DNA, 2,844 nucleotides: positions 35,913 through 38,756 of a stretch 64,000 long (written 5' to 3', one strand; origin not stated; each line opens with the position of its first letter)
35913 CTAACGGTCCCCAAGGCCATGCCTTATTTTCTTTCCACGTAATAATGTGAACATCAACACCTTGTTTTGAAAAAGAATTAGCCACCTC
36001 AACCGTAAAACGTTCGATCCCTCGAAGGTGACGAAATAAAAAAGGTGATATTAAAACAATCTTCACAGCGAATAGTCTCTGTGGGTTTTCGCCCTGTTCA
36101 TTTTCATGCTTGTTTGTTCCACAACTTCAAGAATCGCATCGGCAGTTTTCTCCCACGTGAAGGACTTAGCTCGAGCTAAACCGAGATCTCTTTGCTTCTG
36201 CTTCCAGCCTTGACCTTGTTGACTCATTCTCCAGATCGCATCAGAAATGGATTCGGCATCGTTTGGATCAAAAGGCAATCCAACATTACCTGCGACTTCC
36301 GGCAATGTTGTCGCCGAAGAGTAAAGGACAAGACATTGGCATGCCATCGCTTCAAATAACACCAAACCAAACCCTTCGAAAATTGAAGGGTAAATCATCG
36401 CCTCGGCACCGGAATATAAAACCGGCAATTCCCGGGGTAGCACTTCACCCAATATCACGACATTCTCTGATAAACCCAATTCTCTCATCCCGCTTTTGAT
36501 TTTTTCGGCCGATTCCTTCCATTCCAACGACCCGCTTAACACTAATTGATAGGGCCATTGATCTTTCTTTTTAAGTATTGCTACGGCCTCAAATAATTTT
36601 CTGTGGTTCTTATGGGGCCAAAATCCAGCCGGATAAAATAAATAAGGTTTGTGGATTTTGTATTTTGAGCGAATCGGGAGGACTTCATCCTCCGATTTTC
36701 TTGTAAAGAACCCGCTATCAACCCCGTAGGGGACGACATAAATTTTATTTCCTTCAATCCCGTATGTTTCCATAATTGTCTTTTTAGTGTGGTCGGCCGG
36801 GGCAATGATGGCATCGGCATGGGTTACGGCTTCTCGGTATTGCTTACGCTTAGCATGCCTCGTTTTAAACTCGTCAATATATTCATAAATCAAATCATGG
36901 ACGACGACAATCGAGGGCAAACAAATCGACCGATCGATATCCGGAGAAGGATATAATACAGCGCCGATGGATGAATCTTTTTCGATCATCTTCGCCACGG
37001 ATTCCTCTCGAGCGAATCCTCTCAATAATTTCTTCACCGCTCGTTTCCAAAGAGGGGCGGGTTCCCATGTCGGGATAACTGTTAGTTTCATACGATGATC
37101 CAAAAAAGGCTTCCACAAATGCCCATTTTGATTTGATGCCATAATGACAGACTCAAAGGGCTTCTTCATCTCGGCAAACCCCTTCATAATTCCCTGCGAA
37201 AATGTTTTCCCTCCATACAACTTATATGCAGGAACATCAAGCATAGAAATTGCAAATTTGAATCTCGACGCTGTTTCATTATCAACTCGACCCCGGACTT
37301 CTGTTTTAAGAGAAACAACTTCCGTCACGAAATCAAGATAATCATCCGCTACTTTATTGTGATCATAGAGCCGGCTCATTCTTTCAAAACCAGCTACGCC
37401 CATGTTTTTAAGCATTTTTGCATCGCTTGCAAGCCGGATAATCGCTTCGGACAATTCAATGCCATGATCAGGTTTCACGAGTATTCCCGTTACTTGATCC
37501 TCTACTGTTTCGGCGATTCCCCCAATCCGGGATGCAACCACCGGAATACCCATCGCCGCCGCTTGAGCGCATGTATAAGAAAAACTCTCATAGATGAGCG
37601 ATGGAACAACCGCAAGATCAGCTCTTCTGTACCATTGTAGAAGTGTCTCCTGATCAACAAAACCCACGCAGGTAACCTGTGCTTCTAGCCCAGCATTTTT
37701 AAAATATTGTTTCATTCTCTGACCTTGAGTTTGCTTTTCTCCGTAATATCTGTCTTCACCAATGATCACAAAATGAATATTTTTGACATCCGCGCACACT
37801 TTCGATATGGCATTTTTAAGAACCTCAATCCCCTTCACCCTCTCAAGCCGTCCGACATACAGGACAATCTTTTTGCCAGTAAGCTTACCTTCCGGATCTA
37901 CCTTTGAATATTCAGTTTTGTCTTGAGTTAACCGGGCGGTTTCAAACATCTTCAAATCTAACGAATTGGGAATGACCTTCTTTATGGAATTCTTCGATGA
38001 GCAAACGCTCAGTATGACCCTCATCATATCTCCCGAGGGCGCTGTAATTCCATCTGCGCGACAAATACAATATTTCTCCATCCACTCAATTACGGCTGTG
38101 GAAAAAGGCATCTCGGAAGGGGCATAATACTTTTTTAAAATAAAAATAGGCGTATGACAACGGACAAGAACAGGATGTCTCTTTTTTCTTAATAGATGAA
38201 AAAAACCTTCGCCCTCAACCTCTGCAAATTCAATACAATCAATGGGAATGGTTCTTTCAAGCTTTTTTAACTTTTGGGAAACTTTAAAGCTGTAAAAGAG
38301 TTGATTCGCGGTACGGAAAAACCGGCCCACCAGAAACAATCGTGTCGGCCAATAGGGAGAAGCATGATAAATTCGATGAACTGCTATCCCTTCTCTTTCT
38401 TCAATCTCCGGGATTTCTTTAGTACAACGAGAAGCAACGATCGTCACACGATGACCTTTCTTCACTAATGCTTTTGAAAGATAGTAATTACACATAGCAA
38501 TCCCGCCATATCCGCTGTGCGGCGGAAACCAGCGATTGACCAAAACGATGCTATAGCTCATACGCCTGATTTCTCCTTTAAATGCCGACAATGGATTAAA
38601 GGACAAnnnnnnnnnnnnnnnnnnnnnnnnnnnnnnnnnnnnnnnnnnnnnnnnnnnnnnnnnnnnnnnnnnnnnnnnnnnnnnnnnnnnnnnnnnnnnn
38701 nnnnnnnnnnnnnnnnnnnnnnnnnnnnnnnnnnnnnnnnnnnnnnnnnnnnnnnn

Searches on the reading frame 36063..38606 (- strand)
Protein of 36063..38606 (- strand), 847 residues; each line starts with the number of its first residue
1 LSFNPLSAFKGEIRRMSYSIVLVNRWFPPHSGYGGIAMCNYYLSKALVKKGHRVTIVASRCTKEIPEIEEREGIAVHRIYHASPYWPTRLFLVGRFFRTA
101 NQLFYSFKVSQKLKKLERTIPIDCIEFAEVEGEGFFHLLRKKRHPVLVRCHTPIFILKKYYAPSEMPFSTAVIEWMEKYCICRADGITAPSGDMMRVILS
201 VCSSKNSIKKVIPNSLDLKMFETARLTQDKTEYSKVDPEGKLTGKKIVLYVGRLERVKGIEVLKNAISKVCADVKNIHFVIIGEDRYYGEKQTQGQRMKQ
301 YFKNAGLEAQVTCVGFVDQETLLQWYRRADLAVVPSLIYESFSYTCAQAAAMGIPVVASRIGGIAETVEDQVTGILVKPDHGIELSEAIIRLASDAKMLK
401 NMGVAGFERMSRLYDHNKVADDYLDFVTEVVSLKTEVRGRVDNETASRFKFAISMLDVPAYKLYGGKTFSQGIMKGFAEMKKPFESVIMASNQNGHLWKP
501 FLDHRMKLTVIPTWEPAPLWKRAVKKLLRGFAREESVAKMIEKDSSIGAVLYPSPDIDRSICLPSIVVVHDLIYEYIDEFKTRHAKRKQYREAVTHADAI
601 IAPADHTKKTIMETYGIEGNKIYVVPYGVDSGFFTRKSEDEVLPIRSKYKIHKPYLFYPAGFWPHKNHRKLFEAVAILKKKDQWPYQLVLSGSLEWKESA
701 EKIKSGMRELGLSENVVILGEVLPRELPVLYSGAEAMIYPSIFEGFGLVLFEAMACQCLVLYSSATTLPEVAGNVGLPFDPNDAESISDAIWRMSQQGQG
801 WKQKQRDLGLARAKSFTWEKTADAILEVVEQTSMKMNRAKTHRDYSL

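Call 7: search_protein_families(library=pfam, proteins=[window:36063-38606:-], max_evalue=0.001)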
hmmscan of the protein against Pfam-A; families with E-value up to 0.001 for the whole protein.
window:36063-38606:- (847 aa): 6 families
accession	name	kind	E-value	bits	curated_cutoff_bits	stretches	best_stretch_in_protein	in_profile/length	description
PF00534.26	Glycos_transf_1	-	4.3e-63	212.4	26.4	2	239-406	9-169/172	Glycosyl transferases group 1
PF13692.12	Glyco_trans_1_4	-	1.3e-57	194.5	27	2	246-395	2-142/142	Glycosyl transferases group 1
PF13439.12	Glyco_transf_4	-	4.5e-27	95.6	28.5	2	33-218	1-168/170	Glycosyltransferase Family 4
PF20706.3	GT4-conflict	-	3e-23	82.9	26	2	242-374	194-326/385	Family 4 Glycosyltransferase in conflict systems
PF13579.12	Glyco_trans_4_4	-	2.6e-16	60.8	29.7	1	34-196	1-140/158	Glycosyl transferase 4-like domain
PF13524.12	Glyco_trans_1_2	-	1.4e-10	41.7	25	1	269-425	8-144/144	Glycosyl transferase-like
